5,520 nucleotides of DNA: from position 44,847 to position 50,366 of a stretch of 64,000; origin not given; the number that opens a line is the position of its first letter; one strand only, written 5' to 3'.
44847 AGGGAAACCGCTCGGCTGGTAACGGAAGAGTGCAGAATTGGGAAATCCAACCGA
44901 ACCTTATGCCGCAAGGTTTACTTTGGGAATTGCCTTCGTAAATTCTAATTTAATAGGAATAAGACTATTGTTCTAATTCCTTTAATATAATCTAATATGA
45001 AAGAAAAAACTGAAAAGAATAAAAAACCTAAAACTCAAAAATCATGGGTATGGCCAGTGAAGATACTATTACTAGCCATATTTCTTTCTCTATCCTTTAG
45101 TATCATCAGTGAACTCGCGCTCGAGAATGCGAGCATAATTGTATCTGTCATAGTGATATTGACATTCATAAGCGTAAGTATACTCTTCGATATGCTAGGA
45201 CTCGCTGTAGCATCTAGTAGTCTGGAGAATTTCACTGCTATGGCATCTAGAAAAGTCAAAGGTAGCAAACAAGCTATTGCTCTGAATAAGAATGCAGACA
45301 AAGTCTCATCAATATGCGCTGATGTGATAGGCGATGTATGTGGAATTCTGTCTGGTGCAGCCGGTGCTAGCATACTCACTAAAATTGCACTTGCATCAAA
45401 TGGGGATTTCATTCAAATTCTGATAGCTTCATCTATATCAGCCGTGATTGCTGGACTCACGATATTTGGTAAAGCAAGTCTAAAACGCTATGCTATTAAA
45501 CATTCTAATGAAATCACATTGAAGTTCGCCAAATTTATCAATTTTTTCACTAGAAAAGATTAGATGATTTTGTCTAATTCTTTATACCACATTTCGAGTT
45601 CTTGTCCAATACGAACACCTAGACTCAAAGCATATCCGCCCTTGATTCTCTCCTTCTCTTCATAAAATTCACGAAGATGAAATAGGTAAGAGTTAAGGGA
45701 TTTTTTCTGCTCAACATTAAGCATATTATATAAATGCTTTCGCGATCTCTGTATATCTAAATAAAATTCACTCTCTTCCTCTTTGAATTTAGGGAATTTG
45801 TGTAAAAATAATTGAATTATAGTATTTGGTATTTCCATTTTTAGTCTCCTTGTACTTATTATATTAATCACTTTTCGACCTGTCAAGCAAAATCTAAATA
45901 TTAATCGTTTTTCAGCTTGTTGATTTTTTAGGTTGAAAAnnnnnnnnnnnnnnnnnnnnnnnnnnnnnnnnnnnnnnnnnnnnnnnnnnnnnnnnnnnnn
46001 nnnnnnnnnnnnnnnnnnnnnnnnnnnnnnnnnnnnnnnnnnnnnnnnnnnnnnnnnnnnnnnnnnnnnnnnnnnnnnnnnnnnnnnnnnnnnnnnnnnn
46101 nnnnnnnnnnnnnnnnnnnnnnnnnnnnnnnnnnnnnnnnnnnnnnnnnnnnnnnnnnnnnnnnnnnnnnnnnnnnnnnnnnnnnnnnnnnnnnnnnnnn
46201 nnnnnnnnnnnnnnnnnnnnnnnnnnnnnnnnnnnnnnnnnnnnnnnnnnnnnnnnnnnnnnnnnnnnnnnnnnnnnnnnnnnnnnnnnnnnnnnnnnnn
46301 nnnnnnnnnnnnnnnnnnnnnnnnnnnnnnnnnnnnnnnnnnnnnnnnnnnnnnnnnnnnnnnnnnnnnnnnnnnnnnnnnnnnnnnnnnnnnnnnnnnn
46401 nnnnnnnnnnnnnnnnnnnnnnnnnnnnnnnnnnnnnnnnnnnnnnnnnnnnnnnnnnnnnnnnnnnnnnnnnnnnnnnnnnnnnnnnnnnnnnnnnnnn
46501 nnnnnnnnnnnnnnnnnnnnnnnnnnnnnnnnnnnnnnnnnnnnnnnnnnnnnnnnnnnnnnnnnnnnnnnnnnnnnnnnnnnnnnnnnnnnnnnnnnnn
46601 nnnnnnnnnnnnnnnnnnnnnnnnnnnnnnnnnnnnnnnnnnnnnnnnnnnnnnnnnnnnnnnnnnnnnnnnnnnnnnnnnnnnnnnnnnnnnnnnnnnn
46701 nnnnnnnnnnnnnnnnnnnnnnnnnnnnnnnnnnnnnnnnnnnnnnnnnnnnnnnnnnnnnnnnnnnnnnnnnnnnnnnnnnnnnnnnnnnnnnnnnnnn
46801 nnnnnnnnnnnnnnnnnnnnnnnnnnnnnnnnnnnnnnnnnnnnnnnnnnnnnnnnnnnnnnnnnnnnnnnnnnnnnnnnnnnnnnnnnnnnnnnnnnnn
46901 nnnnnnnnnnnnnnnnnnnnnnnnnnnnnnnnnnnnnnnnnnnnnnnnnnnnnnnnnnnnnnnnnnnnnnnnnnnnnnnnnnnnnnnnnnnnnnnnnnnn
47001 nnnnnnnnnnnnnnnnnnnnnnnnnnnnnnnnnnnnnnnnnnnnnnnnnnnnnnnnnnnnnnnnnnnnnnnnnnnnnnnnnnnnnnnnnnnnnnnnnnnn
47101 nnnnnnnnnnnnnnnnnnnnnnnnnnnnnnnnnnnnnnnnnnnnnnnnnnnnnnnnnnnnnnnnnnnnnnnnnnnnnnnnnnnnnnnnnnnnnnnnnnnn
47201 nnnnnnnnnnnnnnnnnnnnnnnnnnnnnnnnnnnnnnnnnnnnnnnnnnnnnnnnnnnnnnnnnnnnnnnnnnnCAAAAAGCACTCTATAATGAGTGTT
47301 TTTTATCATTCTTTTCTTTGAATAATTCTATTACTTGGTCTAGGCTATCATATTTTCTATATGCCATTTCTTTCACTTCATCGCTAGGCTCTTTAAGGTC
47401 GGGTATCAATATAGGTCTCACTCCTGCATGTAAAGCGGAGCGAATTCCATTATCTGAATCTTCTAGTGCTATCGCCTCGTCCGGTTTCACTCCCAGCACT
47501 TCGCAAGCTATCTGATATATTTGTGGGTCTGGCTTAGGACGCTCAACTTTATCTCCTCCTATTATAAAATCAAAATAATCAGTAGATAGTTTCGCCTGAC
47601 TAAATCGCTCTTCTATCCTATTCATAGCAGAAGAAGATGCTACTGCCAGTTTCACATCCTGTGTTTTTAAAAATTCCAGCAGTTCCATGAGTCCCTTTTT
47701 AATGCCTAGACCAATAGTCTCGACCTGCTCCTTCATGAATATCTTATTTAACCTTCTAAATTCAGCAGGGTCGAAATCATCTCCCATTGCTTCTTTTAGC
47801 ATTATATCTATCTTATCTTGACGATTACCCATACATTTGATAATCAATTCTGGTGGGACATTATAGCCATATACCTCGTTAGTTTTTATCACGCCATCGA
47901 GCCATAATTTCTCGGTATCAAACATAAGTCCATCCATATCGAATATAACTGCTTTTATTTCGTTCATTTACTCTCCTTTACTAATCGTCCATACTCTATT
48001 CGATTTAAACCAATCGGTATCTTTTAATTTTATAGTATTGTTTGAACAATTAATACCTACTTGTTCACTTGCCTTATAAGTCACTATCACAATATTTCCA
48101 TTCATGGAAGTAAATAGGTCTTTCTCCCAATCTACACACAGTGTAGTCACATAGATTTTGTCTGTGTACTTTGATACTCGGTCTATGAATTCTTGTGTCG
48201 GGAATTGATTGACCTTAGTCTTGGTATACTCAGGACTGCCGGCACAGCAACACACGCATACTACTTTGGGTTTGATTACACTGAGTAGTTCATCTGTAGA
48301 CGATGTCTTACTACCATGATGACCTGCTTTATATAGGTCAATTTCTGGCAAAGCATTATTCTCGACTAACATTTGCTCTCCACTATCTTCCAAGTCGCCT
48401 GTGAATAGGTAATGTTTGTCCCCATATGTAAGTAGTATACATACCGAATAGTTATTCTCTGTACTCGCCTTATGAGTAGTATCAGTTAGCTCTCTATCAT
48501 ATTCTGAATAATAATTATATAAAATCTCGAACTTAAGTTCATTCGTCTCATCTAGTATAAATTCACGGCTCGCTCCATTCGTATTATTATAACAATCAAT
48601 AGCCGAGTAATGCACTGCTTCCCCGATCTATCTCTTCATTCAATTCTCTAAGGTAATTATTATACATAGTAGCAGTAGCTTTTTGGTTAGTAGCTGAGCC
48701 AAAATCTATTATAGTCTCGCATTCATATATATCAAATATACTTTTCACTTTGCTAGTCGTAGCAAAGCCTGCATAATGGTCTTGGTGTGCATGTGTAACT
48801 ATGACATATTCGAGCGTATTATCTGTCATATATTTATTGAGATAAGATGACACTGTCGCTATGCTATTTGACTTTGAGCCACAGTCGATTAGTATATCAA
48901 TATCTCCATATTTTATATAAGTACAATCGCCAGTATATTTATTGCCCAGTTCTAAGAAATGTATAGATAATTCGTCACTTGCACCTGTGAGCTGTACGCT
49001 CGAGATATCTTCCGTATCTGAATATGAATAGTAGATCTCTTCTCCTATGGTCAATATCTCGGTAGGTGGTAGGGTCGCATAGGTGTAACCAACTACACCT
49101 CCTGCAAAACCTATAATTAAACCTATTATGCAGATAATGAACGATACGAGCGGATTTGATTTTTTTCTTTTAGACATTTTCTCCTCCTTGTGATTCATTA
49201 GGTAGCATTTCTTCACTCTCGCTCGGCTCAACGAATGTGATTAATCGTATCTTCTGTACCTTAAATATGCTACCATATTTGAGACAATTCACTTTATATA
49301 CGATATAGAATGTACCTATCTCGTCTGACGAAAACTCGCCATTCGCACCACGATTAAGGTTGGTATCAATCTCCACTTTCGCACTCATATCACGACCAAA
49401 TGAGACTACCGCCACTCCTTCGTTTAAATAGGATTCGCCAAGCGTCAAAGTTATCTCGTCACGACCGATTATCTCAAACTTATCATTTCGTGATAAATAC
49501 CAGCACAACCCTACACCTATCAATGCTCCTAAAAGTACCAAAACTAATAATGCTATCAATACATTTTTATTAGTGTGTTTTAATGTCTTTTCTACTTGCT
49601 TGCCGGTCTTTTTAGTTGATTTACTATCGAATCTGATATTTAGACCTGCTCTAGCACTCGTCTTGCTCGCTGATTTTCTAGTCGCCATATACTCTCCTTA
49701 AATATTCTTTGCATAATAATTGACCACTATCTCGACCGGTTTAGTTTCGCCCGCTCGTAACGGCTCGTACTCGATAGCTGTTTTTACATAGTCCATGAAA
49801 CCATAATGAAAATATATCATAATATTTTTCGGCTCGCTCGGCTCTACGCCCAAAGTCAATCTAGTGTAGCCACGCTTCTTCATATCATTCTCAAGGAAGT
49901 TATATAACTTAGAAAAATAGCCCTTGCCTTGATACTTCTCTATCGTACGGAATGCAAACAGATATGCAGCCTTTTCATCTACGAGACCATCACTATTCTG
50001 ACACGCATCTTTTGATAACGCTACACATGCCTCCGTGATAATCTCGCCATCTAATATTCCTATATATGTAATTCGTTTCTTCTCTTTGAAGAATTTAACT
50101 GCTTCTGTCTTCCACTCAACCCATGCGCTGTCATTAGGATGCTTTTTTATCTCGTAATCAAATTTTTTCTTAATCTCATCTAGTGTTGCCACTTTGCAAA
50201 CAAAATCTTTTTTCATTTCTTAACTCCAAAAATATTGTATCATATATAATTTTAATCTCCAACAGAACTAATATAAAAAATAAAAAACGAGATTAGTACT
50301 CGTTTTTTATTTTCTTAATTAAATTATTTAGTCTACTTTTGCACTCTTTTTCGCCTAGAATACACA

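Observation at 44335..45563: A 575-nt ornate non-coding RNA with its own consensus promoter, followed by a 4-TM protein gene: OLE/oapA-like, or a new large RNA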

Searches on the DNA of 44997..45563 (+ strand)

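Call 19: search_rna_families(sources=[L001, L002, L003, L004, L005, L006, L007], threshold=gathering)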
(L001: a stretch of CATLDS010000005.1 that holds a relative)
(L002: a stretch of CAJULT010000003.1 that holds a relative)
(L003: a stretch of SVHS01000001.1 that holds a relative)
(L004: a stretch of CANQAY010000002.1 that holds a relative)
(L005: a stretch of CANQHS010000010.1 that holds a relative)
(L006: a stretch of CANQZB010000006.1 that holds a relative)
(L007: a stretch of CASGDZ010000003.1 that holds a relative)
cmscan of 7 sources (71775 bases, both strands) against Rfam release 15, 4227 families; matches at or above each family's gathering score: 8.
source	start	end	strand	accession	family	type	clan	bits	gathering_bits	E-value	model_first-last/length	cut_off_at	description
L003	5379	5974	+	RF01071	OLE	Gene;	-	364.3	50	2.2e-103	1-616/616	no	Ornate Large Extremophilic RNA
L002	5378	5974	+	RF01071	OLE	Gene;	-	355.7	50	7.7e-101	1-616/616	no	Ornate Large Extremophilic RNA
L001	5342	5933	+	RF01071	OLE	Gene;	-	349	50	7.6e-99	1-616/616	no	Ornate Large Extremophilic RNA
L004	5388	5982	+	RF01071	OLE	Gene;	-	344.7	50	1.4e-97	1-616/616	no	Ornate Large Extremophilic RNA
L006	1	580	+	RF01071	OLE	Gene;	-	336.1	50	5.2e-95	23-616/616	5'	Ornate Large Extremophilic RNA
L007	5401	5975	+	RF01071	OLE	Gene;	-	330.6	50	2.2e-93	1-616/616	no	Ornate Large Extremophilic RNA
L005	1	149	+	RF01071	OLE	Gene;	-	95.8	50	1e-23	450-616/616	5'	Ornate Large Extremophilic RNA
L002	1679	1750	+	RF00005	tRNA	Gene; tRNA;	CL00001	70.5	29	2.6e-13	1-71/71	no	tRNA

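Call 29: search_rna_families(sources=[L008, L010, L011, L012, L013, L014, L015], threshold=gathering)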
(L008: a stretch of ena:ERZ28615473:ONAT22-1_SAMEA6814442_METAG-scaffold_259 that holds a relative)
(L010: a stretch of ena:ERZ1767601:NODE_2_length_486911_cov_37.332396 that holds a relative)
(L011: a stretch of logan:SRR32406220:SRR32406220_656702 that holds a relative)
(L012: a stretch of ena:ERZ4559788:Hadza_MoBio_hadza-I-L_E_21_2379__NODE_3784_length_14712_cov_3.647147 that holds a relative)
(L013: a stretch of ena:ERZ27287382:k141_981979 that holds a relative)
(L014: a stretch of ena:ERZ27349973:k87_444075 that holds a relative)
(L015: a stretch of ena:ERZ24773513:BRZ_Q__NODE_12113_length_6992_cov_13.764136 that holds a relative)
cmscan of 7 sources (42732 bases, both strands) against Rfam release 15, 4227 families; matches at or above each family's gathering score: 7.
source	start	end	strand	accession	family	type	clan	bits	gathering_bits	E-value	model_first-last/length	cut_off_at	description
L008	2377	2979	+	RF01071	OLE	Gene;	-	360.2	50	2.2e-102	1-616/616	no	Ornate Large Extremophilic RNA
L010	2358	2964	+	RF01071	OLE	Gene;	-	352.7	50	3.5e-100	1-616/616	no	Ornate Large Extremophilic RNA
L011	589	1195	+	RF01071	OLE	Gene;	-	352.7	50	3.6e-100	1-616/616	no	Ornate Large Extremophilic RNA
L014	2385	2974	+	RF01071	OLE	Gene;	-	339.8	50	2.3e-96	1-616/616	no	Ornate Large Extremophilic RNA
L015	1406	1995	+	RF01071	OLE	Gene;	-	338.6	50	5.6e-96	1-616/616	no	Ornate Large Extremophilic RNA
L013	1956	2550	+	RF01071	OLE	Gene;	-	336.8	50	1.8e-95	1-616/616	no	Ornate Large Extremophilic RNA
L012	1956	2550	+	RF01071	OLE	Gene;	-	336.4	50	2.5e-95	1-616/616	no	Ornate Large Extremophilic RNA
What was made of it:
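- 44997..45563 (+): oapA, encoding the 188-aa OLE-associated protein A. It has four TM helices (about 18-42, 47-73, 100-133 and 138-168). The DVIGD motif at residues 109-113 is encoded at 45321..45335. Calls 19 and 29: every homologue fetched lies just downstream of an OLE RNA.
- Calls 19 and 29: all 14 related loci have OLE, and the 12 not cut by a contig end score 330-364 bits, directly upstream of the oapA homologue. Calls 19 and 29: all relatives match the same known family.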

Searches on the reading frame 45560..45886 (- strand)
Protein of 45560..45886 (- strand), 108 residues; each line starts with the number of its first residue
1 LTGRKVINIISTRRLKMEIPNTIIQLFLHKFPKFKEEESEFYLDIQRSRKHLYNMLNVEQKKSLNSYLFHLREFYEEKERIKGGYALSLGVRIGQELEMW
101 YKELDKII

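Call 4: search_protein_families(library=pfam, proteins=[window:45560-45886:-], max_evalue=0.01)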
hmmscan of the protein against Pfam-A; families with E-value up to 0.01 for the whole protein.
window:45560-45886:- (108 aa): 0 families

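Call 5: search_protein_families(library=ncbifam, proteins=[window:45560-45886:-], max_evalue=0.01)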
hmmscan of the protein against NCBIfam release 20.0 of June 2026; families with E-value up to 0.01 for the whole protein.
window:45560-45886:- (108 aa): 0 families

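Call 58: search_protein_families(library=padloc, proteins=[window:45560-45886:-], max_evalue=0.001)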
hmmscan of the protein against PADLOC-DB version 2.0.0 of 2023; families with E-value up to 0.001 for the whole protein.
window:45560-45886:- (108 aa): 0 families

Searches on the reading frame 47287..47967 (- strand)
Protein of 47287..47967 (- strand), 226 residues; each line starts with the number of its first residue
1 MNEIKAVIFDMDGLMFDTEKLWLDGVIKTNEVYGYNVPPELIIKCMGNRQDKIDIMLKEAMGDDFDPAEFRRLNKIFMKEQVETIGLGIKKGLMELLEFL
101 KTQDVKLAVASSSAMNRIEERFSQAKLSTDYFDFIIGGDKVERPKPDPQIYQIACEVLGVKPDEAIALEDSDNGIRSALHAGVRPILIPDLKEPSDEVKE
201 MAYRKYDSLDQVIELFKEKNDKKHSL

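Call 22: search_protein_families(library=pfam, proteins=[window:47287-47967:-], max_evalue=0.001)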
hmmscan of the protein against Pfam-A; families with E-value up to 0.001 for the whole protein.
window:47287-47967:- (226 aa): 3 families
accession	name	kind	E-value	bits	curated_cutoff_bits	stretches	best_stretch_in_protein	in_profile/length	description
PF13419.12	HAD_2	-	5.9e-34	118.2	23.8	1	7-187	1-177/178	Haloacid dehalogenase-like hydrolase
PF00702.32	Hydrolase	-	4.2e-23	83.2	26.4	1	4-182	1-191/191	haloacid dehalogenase-like hydrolase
PF13242.12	Hydrolase_like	-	0.00039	20.7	22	1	144-212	3-72/75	HAD-hyrolase-like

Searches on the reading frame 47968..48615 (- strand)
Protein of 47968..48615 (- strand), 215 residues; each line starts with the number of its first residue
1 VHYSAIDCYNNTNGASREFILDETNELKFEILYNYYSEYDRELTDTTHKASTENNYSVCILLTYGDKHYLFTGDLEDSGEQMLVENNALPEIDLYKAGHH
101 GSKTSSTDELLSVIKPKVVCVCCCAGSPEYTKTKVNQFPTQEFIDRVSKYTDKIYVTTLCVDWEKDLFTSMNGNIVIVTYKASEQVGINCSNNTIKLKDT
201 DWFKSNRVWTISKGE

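Call 23: search_protein_families(library=pfam, proteins=[window:47968-48615:-], max_evalue=0.001)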
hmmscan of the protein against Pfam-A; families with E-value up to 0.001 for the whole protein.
window:47968-48615:- (215 aa): 1 family
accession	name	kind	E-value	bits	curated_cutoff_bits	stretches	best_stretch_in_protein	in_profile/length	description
PF00753.33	Lactamase_B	-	4.3e-07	30.5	22.7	1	52-123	127-194/196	Metallo-beta-lactamase superfamily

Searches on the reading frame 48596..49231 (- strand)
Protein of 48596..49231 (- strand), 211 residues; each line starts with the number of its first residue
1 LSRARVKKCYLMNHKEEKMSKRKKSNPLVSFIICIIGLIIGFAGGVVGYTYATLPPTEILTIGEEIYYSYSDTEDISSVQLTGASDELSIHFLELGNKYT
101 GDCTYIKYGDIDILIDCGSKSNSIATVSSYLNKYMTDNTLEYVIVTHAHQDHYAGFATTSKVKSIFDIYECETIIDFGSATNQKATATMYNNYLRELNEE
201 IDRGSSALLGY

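Call 23: search_protein_families(library=pfam, proteins=[window:48596-49231:-], max_evalue=0.001)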
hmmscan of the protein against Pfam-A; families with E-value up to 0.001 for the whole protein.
window:48596-49231:- (211 aa): 3 families
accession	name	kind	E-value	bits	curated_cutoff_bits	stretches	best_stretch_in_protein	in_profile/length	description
PF00753.33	Lactamase_B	-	5e-08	33.6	22.7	1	100-157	5-61/196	Metallo-beta-lactamase superfamily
PF16661.11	Lactamase_B_6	-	3.1e-05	23.9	27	1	106-183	2-84/193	Metallo-beta-lactamase superfamily domain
PF12706.13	Lactamase_B_2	-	0.00023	21.2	27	1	113-171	3-62/200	Beta-lactamase superfamily domain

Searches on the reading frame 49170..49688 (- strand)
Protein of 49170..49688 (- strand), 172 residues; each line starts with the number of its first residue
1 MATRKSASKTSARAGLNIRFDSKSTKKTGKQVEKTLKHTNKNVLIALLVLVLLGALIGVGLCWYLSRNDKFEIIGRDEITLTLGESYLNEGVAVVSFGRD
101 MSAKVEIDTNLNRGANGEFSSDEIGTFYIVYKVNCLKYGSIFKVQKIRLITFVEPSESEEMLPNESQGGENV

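Call 23: search_protein_families(library=pfam, proteins=[window:49170-49688:-], max_evalue=0.001)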
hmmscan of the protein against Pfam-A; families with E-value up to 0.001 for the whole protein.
window:49170-49688:- (172 aa): 1 family
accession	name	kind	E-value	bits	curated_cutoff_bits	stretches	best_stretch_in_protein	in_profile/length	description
PF16403.11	Bact_surface_Ig-like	-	0.00015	22.2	27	1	72-119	2-49/71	Bacterial surface protein, Ig-like domain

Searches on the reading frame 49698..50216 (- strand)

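Call 23: search_protein_families(library=pfam, proteins=[window:49698-50216:-], max_evalue=0.001)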
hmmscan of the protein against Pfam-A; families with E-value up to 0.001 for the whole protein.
window:49698-50216:- (172 aa): 1 family
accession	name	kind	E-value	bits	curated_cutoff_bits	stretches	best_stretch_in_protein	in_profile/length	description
PF00583.31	Acetyltransf_1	-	1.1e-08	35.8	20.7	1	30-140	22-116/116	Acetyltransferase (GNAT) family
